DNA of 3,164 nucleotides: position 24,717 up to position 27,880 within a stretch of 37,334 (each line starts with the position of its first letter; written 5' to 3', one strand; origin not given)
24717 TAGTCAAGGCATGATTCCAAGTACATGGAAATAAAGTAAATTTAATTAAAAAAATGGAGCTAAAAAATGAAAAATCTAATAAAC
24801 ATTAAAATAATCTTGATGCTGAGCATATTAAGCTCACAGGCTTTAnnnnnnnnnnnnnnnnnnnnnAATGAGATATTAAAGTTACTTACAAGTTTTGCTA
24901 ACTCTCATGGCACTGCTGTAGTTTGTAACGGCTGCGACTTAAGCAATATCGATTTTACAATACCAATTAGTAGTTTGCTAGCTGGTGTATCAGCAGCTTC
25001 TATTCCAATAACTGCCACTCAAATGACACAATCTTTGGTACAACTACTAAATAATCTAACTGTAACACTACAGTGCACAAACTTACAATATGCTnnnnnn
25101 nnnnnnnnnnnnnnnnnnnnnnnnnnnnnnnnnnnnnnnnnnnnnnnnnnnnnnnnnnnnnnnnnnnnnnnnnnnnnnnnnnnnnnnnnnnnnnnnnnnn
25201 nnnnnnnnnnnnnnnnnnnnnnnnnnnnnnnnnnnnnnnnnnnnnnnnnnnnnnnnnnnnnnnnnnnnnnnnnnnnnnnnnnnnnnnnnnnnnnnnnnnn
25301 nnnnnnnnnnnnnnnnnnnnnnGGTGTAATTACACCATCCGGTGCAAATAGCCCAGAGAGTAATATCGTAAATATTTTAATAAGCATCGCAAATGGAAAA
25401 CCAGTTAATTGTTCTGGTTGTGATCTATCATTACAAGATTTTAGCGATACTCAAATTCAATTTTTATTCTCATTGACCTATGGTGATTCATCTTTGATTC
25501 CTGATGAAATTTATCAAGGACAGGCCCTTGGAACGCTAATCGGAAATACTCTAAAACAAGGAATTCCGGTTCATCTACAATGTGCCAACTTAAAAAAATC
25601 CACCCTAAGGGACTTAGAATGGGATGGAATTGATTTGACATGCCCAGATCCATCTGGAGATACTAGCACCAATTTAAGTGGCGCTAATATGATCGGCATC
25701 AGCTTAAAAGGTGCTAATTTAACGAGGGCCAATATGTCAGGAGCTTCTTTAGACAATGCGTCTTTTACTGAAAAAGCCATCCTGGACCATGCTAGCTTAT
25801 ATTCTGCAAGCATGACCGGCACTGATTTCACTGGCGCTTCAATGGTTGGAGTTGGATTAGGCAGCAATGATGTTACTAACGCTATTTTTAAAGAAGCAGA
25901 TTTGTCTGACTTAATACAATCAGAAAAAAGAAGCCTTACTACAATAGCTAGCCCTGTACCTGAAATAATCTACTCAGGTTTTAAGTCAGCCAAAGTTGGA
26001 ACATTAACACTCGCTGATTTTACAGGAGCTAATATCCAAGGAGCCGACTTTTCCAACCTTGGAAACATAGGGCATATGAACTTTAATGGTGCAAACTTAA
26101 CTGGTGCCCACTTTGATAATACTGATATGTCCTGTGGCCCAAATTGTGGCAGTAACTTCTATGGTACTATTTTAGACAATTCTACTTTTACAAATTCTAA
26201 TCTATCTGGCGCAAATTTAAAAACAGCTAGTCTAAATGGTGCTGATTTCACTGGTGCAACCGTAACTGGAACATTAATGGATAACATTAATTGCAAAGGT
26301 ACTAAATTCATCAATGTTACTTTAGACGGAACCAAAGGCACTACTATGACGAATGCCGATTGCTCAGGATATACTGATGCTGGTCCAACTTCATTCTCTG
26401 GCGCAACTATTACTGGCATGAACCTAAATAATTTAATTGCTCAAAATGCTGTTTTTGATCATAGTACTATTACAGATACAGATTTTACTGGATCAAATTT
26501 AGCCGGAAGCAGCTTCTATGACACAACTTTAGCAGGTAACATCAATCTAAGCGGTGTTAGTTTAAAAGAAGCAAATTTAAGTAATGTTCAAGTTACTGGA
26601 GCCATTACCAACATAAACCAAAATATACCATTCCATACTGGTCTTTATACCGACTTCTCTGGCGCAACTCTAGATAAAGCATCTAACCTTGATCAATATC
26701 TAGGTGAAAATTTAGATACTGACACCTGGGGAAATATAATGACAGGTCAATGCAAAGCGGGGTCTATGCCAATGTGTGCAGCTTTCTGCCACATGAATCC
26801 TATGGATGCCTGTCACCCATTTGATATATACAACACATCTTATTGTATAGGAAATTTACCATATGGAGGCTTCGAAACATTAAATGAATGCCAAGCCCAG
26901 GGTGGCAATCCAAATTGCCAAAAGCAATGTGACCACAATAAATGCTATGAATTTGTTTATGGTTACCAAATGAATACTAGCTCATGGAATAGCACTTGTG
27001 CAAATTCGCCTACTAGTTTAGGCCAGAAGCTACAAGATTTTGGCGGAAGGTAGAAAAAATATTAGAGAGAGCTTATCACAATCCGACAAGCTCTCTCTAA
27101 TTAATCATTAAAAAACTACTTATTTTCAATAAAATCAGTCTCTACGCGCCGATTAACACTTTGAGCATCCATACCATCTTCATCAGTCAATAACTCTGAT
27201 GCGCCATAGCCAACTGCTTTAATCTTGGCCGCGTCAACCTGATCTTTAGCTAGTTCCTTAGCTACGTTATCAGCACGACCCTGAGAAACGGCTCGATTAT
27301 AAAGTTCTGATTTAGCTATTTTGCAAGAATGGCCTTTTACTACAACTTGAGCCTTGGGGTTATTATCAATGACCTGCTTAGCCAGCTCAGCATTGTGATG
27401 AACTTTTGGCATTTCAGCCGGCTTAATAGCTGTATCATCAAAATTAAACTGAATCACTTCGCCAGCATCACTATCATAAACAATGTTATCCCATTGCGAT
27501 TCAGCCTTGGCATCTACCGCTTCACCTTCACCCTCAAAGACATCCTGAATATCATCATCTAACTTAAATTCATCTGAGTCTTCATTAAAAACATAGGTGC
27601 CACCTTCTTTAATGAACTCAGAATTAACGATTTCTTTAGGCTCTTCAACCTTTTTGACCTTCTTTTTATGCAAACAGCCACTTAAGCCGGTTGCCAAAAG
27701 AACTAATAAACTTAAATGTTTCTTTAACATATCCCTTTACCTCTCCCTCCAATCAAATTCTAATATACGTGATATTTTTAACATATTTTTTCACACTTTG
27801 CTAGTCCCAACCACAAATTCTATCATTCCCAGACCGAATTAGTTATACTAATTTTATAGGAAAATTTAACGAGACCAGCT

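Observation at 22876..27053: Tandem secreted pentapeptide-repeat paralogs capped by an unrecognised Cys-rich C-terminal module and duplicated 4-Cys N-modules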

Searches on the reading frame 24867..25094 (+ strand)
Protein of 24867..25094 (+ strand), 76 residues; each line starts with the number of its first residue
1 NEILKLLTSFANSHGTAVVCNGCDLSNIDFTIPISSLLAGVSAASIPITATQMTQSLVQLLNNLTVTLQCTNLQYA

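Call 59: search_solved_structures(query=A7, max_evalue=10, show_alignments=5)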
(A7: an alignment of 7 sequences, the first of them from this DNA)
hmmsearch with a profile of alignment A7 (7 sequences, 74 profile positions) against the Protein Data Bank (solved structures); distinct sequences matched with E-value up to 10: 9.
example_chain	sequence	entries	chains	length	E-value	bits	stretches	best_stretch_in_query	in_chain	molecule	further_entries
2o6w_A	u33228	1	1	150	0.015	18.7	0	17-74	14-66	Repeat Five Residue (Rfr) protein or pentapeptide repeat protein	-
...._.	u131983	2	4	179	0.16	15.4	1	17-49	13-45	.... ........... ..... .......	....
5odc_E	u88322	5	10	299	0.52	13.8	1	17-40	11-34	Methyl-viologen reducing hydrogenase subunit G | Methyl-viologen reducing hydrogenase, subunit G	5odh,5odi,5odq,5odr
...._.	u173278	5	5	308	0.65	13.5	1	18-46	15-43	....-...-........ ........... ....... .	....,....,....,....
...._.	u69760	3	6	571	1.7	12.2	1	11-34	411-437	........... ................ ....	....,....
3elq_A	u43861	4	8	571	1.8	12.1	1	11-34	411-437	Arylsulfate sulfotransferase | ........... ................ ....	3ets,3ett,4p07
6fls_A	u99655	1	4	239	1.8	12.1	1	16-73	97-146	Pentapeptide repeat family protein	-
5opt_S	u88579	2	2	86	2.5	11.6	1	1-21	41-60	40S ribosomal protein S27, putative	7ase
8z4o_A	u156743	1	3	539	4.1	10.9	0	24-54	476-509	Spike protein S2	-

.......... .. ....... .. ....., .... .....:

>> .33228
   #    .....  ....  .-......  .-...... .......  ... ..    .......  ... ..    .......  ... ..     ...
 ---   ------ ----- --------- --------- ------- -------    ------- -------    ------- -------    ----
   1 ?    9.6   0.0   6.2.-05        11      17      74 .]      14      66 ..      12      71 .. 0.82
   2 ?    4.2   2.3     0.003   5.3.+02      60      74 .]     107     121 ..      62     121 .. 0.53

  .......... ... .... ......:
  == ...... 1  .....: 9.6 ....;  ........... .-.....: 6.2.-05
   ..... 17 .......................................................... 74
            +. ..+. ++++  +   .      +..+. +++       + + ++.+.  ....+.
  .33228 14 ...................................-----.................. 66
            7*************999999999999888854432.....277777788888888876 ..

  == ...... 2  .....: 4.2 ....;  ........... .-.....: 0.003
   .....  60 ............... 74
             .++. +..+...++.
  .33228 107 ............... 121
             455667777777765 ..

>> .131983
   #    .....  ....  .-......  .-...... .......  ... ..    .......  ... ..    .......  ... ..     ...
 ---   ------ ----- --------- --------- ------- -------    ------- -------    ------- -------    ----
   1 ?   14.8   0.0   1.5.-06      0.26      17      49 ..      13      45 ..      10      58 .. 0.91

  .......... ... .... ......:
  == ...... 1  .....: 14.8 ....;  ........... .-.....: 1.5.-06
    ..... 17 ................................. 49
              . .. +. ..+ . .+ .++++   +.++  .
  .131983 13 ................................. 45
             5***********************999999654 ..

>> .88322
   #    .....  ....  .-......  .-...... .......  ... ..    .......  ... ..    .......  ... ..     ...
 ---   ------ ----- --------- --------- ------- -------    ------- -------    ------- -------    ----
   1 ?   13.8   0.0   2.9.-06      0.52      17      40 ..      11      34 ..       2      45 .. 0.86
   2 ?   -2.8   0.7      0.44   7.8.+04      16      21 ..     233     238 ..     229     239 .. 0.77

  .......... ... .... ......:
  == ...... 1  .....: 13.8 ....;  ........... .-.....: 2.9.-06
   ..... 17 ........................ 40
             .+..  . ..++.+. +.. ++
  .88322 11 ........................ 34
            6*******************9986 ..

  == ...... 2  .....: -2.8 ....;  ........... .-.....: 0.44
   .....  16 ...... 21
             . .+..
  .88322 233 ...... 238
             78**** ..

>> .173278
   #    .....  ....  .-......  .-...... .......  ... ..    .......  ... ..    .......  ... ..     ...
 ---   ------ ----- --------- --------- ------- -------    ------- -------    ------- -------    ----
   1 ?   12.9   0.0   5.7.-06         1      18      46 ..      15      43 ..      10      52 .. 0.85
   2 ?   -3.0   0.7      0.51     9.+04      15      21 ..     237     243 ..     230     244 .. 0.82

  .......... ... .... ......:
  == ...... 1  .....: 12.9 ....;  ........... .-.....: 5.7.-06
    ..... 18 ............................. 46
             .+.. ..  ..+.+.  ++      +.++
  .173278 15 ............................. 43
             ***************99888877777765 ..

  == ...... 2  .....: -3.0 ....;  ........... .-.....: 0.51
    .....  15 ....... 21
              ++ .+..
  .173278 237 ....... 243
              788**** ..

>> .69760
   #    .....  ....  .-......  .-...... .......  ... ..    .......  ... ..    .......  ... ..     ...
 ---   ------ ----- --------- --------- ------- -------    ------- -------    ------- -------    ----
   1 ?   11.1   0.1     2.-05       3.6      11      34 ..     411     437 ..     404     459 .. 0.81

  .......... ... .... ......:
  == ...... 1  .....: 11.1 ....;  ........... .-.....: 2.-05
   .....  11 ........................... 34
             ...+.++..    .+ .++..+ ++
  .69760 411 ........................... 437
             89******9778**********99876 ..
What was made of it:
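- On Rfr23-type N-terminus: The profile alignment to 2O6W starts at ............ and spans its insertion (call 59).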

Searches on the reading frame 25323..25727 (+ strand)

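Call 7: search_protein_families(library=pfam, proteins=[window:25323-25727:+], max_evalue=10)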
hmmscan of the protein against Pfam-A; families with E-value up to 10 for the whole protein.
seq(135 aa): 1 family
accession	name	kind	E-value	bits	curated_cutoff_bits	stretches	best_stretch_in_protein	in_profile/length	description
PF00805.28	Pentapeptide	-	4.1e-08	33.1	20.2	1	116-134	6-24/40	Pentapeptide repeats (8 copies)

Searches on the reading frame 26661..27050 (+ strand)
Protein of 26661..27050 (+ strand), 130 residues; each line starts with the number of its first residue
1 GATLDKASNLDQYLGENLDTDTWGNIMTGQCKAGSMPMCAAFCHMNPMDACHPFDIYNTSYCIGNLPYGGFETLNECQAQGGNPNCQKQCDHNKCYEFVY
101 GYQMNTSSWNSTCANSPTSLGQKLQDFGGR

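Call 7: search_protein_families(library=pfam, proteins=[window:26661-27050:+], max_evalue=10)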
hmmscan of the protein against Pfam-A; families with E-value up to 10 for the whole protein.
seq(130 aa): 1 family
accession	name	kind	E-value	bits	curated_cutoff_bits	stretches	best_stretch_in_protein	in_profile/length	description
PF20473.4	MmeI_Mtase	-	0.075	12.6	27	1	52-111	135-188/259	MmeI, DNA-methyltransferase domain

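Call 8: search_solved_structures(query=window:26661-27050:+, max_evalue=10)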
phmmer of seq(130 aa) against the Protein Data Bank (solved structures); distinct sequences matched with E-value up to 10: 0.
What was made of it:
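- On Any described domain family for the C-terminal module: PDB phmmer gives 0 hits at E<=10 (call 8).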

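Call 9: find_homologous_proteins(query=window:26661-27050:+, max_evalue=0.01)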
Query seq(130 aa): 2 candidates shared short words with the query, none scored E <= 0.01.
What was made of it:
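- Tried and rejected: find_homologous_proteins with the PRP2 C-module alone returned nothing, not even its parent protein (call 9).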

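Call 31: find_related_loci(query=A2, collection=metagenome_contigs, flank=6000)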
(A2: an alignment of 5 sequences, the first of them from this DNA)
Query A2 (130 aa) in metagenome_contigs; peptide patterns used: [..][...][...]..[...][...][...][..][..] (x = any residue, [..] = any of these).
111 stretches matched a pattern, but none encodes a relative of the query by tblastn (E <= 1e-3).

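Call 42: predict_structure(alignment_id=A2)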
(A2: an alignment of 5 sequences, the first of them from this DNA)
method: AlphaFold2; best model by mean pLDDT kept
length: 130 residues; sequences in the alignment: 5
mean_pLDDT: 60.9   pTM: 0.61
mean pLDDT of the five models: 60.9, 47.1, 43.8, 42.0, 33.2
residues with pLDDT >= 90: 0; 70-90: 60; 50-70: 24; < 50: 46
segments of 3 or more residues with pLDDT < 50: 1-3, 64-87, 114-130
pLDDT, mean of each block of 10 residues (from residue 1): 58 82 79 82 81 73 44 38 45 77 59 41 32
secondary structure, 60 per line:
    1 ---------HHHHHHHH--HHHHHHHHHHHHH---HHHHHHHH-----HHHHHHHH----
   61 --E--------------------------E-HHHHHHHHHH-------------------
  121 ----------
elements in order: H10-17 H20-32 H36-43 H49-56 H92-101
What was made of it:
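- The alignment behind the C-module model has only 5 sequences; the stand-alone model has mean pLDDT 60.9, and four of its five models are poor (call 42).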

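Call 47: fold_search(model_id=the predicted structure, library=pdb)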
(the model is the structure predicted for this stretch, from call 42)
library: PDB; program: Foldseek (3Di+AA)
matches with E <= 10: 0; with E <= 0.001: 0
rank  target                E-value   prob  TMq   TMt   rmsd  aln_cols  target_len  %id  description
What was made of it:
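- On Any described domain family for the C-terminal module: Foldseek against PDB gives 0 hits at E<=10 (call 47).
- Closest known: Rfr32. Different: Here the cap is a module of 115-153 aa with about 5-8 predicted helices and 6-10 Cys, and it has no detectable sequence or fold similarity to them (calls 8, 47).
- There is no match to any cytochrome or metal-binding family (calls 7, 8, 47).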

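Call 82: fold_search(model_id=the predicted structure, library=viral)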
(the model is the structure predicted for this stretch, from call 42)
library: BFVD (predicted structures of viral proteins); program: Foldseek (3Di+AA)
matches with E <= 10: 2; with E <= 0.001: 0
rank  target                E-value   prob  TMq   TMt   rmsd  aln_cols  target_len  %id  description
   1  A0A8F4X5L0            5.8e+00  0.06  0.31  0.05  14.1       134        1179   13  (no name in the UniProt tables at hand)
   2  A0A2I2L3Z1            6.8e+00  0.01  0.18  0.07  13.4       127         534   16  Uncharacterized protein [Orpheovirus IHUMI-LCC2]
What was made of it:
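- On Any described domain family for the C-terminal module: BFVD gives only E>5 (call 82).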

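Call 83: search_dna_similar(query=window:26661-27050:+, collection=plasmids, mode=protein, max_evalue=0.01, max_rows=5)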
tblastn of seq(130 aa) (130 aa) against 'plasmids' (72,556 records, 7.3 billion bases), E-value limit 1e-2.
No match.

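Call 84: search_dna_similar(query=window:26661-27050:+, collection=phages, mode=protein, max_evalue=0.01, max_rows=5)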
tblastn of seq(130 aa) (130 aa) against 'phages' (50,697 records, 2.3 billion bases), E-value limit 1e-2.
No match.
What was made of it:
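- Tried and rejected: tblastn of the C-module against the plasmid and phage collections gave no match (calls 83, 84).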

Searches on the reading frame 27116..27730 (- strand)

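Call 70: search_protein_families(library=pfam, proteins=[window:27116-27730:-], max_evalue=0.01)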
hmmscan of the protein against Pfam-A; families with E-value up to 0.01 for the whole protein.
window:27116-27730:- (204 aa): 1 family
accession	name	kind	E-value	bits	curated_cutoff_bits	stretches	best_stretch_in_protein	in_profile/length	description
PF00691.25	OmpA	-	1.3e-14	54.7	27.2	1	95-194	2-98/98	OmpA family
